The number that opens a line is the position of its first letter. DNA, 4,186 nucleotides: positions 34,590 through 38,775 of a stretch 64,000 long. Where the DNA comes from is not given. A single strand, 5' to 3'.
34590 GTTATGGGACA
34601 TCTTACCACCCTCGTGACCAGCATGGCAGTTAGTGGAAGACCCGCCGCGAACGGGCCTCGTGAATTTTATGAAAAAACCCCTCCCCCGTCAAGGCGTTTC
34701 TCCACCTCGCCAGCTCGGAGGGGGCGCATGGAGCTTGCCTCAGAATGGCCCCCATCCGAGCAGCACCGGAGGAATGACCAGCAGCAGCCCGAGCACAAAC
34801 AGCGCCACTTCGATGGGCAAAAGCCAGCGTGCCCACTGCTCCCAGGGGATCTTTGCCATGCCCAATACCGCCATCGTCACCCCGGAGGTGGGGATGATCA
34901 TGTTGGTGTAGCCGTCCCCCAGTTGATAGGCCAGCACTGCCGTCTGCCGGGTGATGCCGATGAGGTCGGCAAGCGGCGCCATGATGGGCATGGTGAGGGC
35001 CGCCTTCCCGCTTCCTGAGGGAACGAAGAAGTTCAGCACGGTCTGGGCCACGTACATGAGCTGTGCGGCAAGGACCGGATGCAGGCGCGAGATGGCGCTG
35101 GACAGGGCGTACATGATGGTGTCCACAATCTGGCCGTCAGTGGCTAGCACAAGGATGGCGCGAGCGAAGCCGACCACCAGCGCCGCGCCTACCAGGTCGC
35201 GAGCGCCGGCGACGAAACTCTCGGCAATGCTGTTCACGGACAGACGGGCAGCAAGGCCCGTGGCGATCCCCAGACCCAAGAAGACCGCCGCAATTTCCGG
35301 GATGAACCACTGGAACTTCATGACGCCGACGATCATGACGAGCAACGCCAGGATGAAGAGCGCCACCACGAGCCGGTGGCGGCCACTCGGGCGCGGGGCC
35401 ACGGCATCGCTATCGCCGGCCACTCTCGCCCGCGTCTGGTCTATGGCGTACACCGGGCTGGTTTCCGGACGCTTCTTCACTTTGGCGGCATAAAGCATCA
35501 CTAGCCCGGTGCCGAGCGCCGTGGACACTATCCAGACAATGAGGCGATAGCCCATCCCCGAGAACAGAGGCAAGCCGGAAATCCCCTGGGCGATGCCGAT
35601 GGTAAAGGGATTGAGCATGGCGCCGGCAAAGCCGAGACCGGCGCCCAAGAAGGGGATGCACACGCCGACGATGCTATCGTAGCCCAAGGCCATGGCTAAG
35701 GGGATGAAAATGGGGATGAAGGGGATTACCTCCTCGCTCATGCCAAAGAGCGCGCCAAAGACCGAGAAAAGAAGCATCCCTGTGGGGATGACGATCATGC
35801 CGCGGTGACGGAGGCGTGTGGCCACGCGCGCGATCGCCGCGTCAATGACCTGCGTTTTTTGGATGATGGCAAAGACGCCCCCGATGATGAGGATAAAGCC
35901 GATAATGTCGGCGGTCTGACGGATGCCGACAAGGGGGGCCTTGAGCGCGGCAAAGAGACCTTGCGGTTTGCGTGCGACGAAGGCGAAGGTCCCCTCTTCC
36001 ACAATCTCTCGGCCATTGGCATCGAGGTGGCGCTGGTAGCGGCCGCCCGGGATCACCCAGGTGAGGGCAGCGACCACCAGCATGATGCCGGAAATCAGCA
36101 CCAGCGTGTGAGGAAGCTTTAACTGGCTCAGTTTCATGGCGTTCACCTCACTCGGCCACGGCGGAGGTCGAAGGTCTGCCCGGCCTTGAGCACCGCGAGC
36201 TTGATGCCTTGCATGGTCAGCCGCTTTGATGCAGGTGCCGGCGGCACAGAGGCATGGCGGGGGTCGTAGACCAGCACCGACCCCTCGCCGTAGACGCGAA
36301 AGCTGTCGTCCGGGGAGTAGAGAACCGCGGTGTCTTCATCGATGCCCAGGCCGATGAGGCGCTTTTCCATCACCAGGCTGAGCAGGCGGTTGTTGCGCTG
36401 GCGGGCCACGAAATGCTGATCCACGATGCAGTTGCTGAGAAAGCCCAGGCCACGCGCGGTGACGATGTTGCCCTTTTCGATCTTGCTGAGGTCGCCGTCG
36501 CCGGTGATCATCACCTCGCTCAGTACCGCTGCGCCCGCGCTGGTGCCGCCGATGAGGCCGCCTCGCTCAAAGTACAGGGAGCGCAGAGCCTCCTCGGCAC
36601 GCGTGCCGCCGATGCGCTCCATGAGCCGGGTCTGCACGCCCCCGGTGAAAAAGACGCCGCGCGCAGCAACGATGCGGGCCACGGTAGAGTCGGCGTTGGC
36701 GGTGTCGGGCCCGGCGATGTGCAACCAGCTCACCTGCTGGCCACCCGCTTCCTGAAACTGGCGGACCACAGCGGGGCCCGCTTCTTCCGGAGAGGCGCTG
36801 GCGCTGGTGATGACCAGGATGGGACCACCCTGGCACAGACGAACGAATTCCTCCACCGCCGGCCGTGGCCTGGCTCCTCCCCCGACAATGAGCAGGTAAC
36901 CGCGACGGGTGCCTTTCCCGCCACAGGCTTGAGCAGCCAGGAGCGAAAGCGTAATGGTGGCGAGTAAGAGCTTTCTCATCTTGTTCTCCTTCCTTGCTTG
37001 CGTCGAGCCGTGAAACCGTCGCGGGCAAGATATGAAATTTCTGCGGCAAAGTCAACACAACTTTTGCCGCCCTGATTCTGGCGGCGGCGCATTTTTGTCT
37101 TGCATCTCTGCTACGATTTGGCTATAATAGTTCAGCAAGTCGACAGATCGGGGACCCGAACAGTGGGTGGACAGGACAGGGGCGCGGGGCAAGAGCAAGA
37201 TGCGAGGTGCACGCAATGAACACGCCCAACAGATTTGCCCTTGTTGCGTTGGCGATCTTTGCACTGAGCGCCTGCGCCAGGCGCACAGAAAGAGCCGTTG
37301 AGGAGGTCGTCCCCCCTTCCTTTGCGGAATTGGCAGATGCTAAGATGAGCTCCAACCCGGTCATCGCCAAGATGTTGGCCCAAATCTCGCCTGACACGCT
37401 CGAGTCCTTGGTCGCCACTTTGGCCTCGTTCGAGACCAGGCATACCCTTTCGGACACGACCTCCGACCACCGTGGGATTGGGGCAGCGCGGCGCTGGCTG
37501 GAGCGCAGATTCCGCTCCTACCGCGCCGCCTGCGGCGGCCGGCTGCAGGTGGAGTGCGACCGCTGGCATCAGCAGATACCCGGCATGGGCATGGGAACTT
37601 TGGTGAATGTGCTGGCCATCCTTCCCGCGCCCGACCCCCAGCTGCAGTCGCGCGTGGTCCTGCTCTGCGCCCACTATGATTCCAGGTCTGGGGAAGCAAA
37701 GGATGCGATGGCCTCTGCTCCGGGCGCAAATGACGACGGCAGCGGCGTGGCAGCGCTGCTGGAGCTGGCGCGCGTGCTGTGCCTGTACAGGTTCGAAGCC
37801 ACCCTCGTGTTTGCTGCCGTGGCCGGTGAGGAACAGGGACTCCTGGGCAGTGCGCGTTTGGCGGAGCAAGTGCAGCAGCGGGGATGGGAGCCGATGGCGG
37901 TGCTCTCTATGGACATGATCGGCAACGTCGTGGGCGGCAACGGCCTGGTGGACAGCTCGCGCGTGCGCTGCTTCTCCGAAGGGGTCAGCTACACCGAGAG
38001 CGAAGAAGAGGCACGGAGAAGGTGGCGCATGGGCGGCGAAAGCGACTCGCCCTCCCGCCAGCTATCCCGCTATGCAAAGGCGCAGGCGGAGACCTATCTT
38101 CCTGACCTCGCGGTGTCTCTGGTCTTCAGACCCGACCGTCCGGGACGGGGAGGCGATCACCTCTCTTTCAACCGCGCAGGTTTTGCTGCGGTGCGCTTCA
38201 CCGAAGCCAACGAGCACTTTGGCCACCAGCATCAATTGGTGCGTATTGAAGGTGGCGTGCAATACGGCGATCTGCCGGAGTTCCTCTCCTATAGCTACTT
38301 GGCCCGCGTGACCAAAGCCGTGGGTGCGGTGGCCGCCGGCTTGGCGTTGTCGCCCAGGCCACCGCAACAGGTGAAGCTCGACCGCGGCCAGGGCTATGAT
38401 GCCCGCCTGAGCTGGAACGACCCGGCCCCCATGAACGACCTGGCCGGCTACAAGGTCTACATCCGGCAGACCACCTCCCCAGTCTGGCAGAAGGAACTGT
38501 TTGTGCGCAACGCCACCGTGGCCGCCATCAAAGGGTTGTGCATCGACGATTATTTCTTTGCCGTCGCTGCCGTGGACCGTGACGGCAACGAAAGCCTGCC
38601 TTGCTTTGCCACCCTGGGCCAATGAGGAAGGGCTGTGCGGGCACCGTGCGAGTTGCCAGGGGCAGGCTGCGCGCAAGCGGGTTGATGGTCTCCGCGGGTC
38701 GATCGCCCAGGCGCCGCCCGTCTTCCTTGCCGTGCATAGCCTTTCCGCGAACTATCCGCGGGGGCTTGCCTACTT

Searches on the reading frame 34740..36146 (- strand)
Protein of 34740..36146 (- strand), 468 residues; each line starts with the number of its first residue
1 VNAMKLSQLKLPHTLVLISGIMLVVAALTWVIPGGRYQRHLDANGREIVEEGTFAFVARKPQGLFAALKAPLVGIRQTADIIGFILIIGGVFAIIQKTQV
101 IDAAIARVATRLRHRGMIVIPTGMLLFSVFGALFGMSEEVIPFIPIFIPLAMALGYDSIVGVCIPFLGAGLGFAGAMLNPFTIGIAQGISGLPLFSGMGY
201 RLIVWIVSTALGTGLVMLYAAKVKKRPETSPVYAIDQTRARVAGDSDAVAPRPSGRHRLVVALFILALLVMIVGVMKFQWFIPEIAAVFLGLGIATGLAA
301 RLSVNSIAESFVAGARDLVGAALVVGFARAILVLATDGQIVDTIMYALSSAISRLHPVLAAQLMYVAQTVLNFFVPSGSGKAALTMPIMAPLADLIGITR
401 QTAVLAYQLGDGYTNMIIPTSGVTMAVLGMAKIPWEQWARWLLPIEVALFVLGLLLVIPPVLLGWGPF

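Call 39: search_protein_families(library=pfam, proteins=[window:34740-36146:-], max_evalue=0.001)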
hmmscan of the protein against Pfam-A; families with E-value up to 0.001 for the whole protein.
window:34740-36146:- (468 aa): 2 families
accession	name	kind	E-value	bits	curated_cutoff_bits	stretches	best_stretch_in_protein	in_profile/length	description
PF03606.21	DcuC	-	1e-106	357.7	23.1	1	11-458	1-457/461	C4-dicarboxylate anaerobic carrier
PF02667.20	SCFA_trans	-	3.7e-06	26.7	27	1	361-423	356-418/453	Short chain fatty acid transporter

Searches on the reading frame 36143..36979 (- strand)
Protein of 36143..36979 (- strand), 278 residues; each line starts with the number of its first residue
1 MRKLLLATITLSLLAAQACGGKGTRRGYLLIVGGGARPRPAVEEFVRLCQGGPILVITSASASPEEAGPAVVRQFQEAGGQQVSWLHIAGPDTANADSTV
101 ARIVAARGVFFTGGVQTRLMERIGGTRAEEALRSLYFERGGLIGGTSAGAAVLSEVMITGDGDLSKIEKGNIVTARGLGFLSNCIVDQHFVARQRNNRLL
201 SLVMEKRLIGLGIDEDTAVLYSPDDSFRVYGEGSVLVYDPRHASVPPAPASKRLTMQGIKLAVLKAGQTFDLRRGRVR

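Call 39: search_protein_families(library=pfam, proteins=[window:36143-36979:-], max_evalue=0.001)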
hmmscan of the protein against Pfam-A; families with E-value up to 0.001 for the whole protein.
window:36143-36979:- (278 aa): 1 family
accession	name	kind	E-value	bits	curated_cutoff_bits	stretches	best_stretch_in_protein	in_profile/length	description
PF03575.23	Peptidase_S51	-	2.4e-16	60.5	23.9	1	41-224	21-201/206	Peptidase family S51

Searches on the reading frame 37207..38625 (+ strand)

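Call 7: search_protein_families(library=pfam, proteins=[window:37207-38625:+], max_evalue=0.1)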
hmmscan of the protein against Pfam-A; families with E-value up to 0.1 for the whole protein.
window:37207-38625:+ (472 aa): 5 families
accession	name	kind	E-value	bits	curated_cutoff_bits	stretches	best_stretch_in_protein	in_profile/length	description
PF04389.22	Peptidase_M28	-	4.7e-26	92.1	21.3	1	134-341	1-169/193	Peptidase family M28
PF01546.33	Peptidase_M20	-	2.3e-05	24.8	24.6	1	165-238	24-98/206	Peptidase family M20/M25/M40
PF00041.27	fn3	-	0.0004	21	25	1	385-463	2-78/84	Fibronectin type III domain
PF05343.19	Peptidase_M42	-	0.018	14.5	23.2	1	174-223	132-181/292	M42 glutamyl aminopeptidase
PF05450.20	Nicastrin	-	0.047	13.7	25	1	150-241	2-92/218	Nicastrin large lobe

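Call 8: search_protein_families(library=ncbifam, proteins=[window:37207-38625:+], max_evalue=0.1)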
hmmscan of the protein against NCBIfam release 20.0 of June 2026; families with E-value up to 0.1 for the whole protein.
window:37207-38625:+ (472 aa): 3 families
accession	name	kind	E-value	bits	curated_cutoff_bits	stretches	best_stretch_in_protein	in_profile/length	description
NF045908.1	AminopepLapALeg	equivalog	5.6e-12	45.2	600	1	47-239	118-290/396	aminopeptidase LapA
NF006399.0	PRK08651.1-2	equivalog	0.0014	17.7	381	1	158-248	90-180/405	succinyl-diaminopimelate desuccinylase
NF007568.0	PRK10199.1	equivalog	0.0016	17.8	298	1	173-227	140-194/346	aminopeptidase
